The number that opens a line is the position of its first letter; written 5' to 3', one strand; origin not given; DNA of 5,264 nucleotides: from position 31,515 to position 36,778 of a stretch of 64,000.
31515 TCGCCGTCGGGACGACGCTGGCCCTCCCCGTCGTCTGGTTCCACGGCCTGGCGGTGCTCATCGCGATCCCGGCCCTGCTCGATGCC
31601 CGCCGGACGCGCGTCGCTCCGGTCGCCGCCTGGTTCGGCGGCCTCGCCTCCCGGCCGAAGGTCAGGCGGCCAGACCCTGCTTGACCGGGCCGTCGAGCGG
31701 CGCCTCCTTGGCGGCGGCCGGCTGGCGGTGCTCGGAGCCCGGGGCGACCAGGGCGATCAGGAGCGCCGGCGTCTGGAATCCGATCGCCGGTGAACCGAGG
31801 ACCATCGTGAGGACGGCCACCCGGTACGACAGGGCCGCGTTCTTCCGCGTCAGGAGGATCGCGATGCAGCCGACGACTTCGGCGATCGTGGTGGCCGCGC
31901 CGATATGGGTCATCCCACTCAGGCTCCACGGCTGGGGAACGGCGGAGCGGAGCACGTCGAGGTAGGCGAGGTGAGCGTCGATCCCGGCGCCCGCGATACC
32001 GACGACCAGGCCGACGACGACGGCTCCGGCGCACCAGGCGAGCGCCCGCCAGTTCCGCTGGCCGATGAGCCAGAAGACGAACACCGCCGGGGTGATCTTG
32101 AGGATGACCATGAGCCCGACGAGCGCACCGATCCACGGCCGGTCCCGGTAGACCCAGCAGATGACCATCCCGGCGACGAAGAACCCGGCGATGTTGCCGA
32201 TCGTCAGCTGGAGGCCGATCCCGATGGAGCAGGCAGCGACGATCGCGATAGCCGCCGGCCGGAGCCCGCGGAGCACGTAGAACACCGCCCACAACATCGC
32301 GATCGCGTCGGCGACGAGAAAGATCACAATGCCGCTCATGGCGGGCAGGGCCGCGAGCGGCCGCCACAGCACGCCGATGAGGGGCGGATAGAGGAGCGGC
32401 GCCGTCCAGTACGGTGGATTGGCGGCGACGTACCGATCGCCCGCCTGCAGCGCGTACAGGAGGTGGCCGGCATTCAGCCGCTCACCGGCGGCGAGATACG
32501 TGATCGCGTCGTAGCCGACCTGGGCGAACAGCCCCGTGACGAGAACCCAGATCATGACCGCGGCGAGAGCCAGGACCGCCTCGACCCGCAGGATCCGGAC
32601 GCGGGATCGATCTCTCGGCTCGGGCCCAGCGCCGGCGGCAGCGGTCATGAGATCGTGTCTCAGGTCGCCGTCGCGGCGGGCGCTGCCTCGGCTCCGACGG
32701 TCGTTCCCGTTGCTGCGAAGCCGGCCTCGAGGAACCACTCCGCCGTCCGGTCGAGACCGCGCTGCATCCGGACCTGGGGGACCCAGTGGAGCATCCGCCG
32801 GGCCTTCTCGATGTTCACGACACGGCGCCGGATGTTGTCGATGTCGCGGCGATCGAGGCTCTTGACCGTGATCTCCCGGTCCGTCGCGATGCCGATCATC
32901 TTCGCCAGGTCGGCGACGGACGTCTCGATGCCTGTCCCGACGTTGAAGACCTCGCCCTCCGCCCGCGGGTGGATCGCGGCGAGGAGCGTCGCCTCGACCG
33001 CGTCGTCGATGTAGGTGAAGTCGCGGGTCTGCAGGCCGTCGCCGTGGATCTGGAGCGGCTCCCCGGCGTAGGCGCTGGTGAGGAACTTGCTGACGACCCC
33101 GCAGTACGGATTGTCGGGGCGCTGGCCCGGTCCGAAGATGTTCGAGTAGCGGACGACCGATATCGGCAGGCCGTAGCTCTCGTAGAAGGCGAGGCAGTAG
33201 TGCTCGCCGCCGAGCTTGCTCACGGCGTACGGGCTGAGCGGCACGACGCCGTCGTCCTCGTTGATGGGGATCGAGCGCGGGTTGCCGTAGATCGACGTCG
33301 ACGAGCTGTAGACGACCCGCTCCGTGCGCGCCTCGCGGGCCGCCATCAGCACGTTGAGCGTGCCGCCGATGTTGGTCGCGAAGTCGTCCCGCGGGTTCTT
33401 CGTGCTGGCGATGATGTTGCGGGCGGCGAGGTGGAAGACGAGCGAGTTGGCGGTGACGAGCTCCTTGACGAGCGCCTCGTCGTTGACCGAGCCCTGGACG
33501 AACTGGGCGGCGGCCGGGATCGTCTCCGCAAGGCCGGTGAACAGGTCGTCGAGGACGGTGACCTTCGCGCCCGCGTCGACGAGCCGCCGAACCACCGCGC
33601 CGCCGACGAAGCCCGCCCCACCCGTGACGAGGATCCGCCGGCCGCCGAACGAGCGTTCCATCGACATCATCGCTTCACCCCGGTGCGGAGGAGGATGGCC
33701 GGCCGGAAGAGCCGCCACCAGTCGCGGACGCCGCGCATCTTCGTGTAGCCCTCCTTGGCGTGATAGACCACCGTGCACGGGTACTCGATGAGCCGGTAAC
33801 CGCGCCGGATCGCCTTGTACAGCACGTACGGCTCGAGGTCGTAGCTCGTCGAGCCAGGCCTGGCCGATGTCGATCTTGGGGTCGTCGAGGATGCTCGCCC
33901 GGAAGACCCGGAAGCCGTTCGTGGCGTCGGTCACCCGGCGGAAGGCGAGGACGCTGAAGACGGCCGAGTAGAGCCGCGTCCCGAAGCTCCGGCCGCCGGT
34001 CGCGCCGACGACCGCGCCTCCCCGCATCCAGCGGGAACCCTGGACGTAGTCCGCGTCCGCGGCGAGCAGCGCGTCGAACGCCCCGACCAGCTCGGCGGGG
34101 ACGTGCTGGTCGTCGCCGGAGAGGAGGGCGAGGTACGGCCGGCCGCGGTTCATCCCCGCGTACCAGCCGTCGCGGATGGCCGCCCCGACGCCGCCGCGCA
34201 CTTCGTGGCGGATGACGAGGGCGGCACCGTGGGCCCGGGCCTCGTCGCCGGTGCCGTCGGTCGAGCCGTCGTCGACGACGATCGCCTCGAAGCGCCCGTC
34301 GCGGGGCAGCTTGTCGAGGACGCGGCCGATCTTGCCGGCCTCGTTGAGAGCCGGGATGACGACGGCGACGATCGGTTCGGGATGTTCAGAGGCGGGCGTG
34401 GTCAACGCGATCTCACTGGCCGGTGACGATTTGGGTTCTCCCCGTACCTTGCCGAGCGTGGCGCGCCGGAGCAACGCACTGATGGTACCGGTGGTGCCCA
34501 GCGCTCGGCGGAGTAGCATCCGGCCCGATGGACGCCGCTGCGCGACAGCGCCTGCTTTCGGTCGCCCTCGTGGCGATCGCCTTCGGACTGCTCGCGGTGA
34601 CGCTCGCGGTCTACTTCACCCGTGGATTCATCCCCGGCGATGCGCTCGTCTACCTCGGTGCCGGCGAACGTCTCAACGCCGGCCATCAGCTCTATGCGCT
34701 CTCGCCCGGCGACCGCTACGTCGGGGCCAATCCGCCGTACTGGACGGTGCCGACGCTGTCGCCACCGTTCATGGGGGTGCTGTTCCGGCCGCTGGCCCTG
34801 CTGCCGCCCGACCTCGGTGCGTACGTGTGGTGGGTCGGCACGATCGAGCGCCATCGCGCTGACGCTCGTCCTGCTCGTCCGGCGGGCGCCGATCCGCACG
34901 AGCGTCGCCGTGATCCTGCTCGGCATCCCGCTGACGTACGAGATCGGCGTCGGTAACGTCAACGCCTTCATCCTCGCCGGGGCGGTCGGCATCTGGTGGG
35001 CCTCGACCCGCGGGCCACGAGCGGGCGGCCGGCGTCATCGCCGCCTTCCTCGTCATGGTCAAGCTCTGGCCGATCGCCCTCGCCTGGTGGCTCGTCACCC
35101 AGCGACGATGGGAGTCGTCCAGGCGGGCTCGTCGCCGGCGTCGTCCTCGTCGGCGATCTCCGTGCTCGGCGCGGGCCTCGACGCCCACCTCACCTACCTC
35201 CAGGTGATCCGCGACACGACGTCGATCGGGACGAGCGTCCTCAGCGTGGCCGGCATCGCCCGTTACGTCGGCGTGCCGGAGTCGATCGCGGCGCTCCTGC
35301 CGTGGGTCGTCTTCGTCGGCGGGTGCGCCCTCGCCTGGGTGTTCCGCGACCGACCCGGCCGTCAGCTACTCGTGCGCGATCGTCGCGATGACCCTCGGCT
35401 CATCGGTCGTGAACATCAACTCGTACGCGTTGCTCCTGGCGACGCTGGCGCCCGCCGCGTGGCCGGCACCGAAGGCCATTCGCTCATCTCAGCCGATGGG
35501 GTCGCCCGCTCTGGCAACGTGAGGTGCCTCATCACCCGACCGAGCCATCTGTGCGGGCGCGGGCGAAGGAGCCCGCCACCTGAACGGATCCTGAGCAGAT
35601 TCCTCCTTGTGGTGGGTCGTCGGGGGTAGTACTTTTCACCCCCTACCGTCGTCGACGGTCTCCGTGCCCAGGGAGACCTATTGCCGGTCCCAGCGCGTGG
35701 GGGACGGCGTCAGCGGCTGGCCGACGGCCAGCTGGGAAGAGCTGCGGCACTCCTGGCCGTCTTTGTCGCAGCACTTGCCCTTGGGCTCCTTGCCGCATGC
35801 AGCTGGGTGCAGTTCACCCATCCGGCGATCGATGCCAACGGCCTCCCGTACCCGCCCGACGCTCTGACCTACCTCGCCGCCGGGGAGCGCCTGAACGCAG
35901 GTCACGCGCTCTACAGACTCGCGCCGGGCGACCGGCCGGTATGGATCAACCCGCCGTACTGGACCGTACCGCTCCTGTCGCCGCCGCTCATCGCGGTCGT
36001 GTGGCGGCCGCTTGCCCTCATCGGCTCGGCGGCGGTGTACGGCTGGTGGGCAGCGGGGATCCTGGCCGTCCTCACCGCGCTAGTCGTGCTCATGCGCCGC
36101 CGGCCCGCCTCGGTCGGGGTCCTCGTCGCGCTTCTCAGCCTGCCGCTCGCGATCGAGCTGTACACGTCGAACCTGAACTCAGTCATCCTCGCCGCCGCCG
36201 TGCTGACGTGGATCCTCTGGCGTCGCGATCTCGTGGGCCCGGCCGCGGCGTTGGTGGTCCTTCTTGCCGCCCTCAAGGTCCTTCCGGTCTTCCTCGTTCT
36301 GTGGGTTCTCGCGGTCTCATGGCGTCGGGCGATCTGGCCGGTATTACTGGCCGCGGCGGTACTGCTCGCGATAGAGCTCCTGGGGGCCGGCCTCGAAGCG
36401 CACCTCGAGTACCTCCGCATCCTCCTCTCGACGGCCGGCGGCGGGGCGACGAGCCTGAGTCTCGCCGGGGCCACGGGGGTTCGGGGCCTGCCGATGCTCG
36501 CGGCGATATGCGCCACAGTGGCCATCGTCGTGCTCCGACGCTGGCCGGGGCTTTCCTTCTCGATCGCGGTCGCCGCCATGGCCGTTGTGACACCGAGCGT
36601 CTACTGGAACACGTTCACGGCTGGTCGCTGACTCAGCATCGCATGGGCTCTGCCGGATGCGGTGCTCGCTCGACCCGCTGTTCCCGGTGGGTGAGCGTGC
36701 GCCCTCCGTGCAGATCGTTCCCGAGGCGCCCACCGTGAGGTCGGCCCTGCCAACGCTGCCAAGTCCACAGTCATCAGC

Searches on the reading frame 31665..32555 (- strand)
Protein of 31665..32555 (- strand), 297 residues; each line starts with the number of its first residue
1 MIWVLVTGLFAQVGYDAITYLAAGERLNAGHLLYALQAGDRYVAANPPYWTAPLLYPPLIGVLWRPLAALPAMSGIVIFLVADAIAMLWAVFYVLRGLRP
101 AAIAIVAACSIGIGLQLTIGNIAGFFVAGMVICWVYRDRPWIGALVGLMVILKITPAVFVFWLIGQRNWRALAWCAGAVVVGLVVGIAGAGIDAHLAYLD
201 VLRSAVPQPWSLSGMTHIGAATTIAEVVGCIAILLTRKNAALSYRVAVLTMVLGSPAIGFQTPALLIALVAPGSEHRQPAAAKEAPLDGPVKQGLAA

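Call 6: search_protein_families(library=pfam, proteins=[window:31665-32555:-], max_evalue=0.01)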
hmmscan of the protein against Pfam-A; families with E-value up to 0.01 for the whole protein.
window:31665-32555:- (297 aa): 1 family
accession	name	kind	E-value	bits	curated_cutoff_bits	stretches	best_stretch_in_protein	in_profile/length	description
PF09594.16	GT87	-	2.3e-19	70.5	25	1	55-256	2-237/237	Glycosyltransferase family 87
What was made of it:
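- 31662..32555 (-): g28, short GT87 (297 aa; the ORF is open to 32738). Pfam GT87, 70.5 bits (call 6).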

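Call 27: search_protein_families(library=ncbifam, proteins=[window:31665-32555:-], max_evalue=0.01)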
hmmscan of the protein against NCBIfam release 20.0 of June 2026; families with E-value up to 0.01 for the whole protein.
window:31665-32555:- (297 aa): 1 family
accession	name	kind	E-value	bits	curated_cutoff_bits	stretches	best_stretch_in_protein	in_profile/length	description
NF009915.0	PRK13375.1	equivalog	5.1e-10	38.5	413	1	16-204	61-252/425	mannosyltransferase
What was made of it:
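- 31662..32555 (-): NCBIfam PRK13375 mannosyltransferase, E 5e-10, below cut-off (call 27).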

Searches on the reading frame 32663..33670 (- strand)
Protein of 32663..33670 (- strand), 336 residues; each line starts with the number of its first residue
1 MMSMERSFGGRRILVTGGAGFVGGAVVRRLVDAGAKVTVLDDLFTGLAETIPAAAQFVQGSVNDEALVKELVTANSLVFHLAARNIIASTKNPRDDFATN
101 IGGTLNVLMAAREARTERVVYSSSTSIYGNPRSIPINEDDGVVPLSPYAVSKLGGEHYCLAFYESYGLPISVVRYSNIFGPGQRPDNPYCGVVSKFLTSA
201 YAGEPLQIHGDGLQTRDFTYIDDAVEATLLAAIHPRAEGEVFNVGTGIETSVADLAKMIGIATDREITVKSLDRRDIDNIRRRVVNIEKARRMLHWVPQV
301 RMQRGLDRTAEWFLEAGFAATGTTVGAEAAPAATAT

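Call 93: search_protein_families(library=pfam, proteins=[window:32663-33670:-], max_evalue=0.001)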
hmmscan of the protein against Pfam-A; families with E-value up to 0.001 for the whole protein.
window:32663-33670:- (336 aa): 9 families
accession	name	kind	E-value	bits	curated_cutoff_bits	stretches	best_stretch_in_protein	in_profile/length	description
PF01370.27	Epimerase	-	9.6e-58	195.8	20.9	1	13-245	1-240/240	NAD dependent epimerase/dehydratase family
PF16363.11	GDP_Man_Dehyd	-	1.2e-47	163.5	27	1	14-308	1-331/332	GDP-mannose 4,6 dehydratase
PF01073.25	3Beta_HSD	-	2.6e-18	66.5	22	1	14-232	1-229/280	3-beta hydroxysteroid dehydrogenase/isomerase family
PF02719.21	Polysacc_synt_2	-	3.1e-15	56.6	20.2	1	13-259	1-243/293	Polysaccharide biosynthesis protein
PF04321.23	RmlD_sub_bind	-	6.5e-14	52.1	27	1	12-260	2-228/287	RmlD substrate binding domain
PF07993.18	NAD_binding_4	-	5.2e-10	39.4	20.1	1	66-195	80-218/258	Male sterility protein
PF13460.12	NAD_binding_10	-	1.9e-07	31.6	27.2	1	17-132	1-107/184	NAD(P)H-binding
PF05368.20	NmrA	-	5.9e-07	29.8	27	1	12-125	4-108/298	NmrA-like family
PF00106.31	adh_short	-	0.0009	19.2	26.6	0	13-73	3-69/195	short chain dehydrogenase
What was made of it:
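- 32660..33670 (-): NAD-dependent sugar epimerase/dehydratase (336 aa), a separate gene. Pfam Epimerase, E 1e-57 (call 93).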

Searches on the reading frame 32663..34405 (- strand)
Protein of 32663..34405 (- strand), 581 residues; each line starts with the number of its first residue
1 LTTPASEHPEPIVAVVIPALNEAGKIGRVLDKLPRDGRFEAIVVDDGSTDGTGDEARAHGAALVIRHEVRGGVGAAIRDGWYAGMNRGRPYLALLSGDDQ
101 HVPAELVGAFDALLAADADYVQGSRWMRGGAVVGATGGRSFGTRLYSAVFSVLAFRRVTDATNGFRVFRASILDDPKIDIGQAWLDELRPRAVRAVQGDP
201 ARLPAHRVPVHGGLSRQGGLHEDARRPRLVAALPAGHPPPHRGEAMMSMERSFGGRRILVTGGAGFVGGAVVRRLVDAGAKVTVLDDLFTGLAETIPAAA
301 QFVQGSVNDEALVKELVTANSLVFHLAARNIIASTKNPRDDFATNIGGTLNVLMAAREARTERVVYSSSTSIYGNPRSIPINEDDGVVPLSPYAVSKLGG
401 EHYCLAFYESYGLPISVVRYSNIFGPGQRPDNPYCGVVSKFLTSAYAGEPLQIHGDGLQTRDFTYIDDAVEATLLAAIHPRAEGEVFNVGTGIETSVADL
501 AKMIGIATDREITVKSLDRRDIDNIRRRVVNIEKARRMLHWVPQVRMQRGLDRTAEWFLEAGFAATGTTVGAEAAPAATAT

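Call 6: search_protein_families(library=pfam, proteins=[window:32663-34405:-], max_evalue=0.01)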
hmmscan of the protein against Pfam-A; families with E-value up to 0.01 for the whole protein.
window:32663-34405:- (581 aa): 11 families
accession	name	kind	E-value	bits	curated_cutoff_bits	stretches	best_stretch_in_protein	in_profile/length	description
PF01370.27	Epimerase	-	3.7e-57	193.9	20.9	1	258-490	1-240/240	NAD dependent epimerase/dehydratase family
PF16363.11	GDP_Man_Dehyd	-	5.9e-47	161.2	27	1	259-553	1-331/332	GDP-mannose 4,6 dehydratase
PF01073.25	3Beta_HSD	-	1e-17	64.5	22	1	259-477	1-229/280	3-beta hydroxysteroid dehydrogenase/isomerase family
PF00535.33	Glycos_transf_2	-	9e-17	61.9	23.3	1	15-174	2-165/168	Glycosyl transferase family 2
PF02719.21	Polysacc_synt_2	-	2.2e-14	53.8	20.2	1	258-504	1-243/293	Polysaccharide biosynthesis protein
PF04321.23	RmlD_sub_bind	-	2.8e-13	50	27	1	257-505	2-228/287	RmlD substrate binding domain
PF07993.18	NAD_binding_4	-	2.8e-09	36.9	20.1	1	311-440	80-218/258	Male sterility protein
PF13460.12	NAD_binding_10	-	4.7e-07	30.3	27.2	1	262-377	1-107/184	NAD(P)H-binding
PF05368.20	NmrA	-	1.4e-06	28.6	27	1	257-370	4-108/298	NmrA-like family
PF13641.12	Glyco_tranf_2_3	-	5.1e-05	23.8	27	1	11-177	2-175/230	Glycosyltransferase like family 2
PF00106.31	adh_short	-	0.0025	17.7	26.6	1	258-318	3-69/195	short chain dehydrogenase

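Call 13: search_protein_families(library=ncbifam, proteins=[window:32663-34405:-], max_evalue=0.01)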
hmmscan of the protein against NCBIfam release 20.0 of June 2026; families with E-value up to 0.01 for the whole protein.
window:32663-34405:- (581 aa): 78 families (the best 25 are shown)
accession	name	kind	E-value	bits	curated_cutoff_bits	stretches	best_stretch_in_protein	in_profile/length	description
TIGR04180.1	EDH_00030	hypoth_equivalog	1.2e-49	169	475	1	258-545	1-296/297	NAD-dependent 4,6-dehydratase LegB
TIGR01181.1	dTDP_gluc_dehyt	equivalog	9.8e-49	166.2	365.1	1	257-560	1-313/321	dTDP-glucose 4,6-dehydratase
TIGR01179.1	galE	equivalog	3.1e-45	154.4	262.3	1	257-553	1-320/332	UDP-glucose 4-epimerase GalE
NF011728.1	PRK15181.1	equivalog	9.7e-38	130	760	1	255-560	15-339/348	Vi polysaccharide biosynthesis UDP-N-acetylglucosaminuronic acid C-4 epimerase TviC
TIGR02197.1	heptose_epim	equivalog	9.1e-28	97.3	274.6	1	258-513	1-265/316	ADP-glyceromanno-heptose 6-epimerase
NF007582.0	PRK10217.1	equivalog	9.5e-28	97.3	698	1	256-560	2-333/355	dTDP-glucose 4,6-dehydratase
NF007490.0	PRK10084.1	subfamily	4e-26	91.9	649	1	257-560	2-336/361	dTDP-glucose 4,6-dehydratase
NF047922.1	GDPFucSynFcl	equivalog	8.2e-26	91.2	500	1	256-561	3-304/308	GDP-L-fucose synthase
TIGR03466.1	HpnA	hypoth_equivalog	1.5e-24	86.5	367.65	1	257-443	2-190/327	hopanoid-associated sugar epimerase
NF007956.0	PRK10675.1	subfamily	2.2e-24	86.2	394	1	257-554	2-321/338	UDP-glucose 4-epimerase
NF042422.1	oxyalk_red_OleD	equivalog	4.1e-23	82.3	580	1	257-476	2-214/329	2-alkyl-3-oxoalkanoate reductase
TIGR02622.1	CDP_4_6_dhtase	equivalog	2.7e-20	72.8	278.45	1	253-559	2-331/352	CDP-glucose 4,6-dehydratase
NF042423.1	oxyalk_red_Shew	equivalog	9.6e-19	67.6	580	1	256-479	9-223/331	2-alkyl-3-oxoalkanoate reductase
NF058614.1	PPMAGASynPpgS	equivalog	2.5e-18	66.3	370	1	14-176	3-165/226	polyprenyl-phospho-N-acetylgalactosaminyl synthase PpgS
TIGR04182.1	glyco_TIGR04182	equivalog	5.3e-17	62.1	325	1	13-173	2-156/293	S-layer glycoprotein N-glycosyltransferase AglJ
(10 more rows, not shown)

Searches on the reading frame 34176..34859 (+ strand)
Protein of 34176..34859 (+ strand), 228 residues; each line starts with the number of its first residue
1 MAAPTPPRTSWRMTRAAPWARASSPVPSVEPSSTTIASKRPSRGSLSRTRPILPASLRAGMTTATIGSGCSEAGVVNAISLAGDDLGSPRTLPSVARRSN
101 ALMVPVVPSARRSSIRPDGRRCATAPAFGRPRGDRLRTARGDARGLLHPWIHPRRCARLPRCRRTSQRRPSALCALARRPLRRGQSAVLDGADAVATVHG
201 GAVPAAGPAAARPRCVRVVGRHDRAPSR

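Call 45: search_protein_families(library=pfam, proteins=[window:34176-34859:+], max_evalue=0.1)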
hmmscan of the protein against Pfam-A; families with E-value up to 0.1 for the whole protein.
window:34176-34859:+ (228 aa): 0 families

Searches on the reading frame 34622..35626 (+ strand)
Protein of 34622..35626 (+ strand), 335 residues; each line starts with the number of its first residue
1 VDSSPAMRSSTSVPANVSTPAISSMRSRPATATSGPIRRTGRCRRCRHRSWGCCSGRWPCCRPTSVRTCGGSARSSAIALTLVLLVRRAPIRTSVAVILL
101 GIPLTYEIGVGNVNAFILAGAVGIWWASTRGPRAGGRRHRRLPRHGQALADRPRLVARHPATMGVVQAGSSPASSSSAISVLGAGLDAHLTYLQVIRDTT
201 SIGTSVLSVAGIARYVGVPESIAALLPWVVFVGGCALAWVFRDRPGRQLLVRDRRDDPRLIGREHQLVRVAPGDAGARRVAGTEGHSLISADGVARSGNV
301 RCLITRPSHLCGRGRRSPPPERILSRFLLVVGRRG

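Call 10: search_protein_families(library=pfam, proteins=[window:34622-35626:+], max_evalue=0.01)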
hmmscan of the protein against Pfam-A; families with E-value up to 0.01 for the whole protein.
window:34622-35626:+ (335 aa): 1 family
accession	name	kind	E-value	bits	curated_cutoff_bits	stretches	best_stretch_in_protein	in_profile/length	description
PF09594.16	GT87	-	0.0027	17.9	25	0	77-134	33-99/237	Glycosyltransferase family 87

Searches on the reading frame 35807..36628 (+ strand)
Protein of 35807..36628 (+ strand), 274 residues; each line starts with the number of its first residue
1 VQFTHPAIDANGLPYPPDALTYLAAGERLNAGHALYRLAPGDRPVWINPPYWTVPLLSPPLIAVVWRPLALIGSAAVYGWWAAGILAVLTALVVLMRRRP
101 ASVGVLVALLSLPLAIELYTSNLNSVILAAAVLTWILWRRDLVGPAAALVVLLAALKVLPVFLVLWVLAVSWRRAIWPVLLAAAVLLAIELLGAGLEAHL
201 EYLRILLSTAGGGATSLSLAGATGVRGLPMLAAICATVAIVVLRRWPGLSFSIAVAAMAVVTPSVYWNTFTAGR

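Call 6: search_protein_families(library=pfam, proteins=[window:35807-36628:+], max_evalue=0.01)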
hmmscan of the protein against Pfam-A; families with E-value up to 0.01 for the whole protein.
window:35807-36628:+ (274 aa): 1 family
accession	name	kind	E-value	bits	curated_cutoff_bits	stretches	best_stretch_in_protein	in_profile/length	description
PF09594.16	GT87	-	1.3e-10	41.9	25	1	59-257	4-224/237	Glycosyltransferase family 87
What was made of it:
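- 35807..36631 (+): g30, short GT87 (274 aa; the ORF is open from 35681). Pfam GT87, 41.9 bits (call 6).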

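Call 27: search_protein_families(library=ncbifam, proteins=[window:35807-36628:+], max_evalue=0.01)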
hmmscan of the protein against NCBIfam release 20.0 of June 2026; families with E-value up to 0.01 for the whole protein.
window:35807-36628:+ (274 aa): 0 families
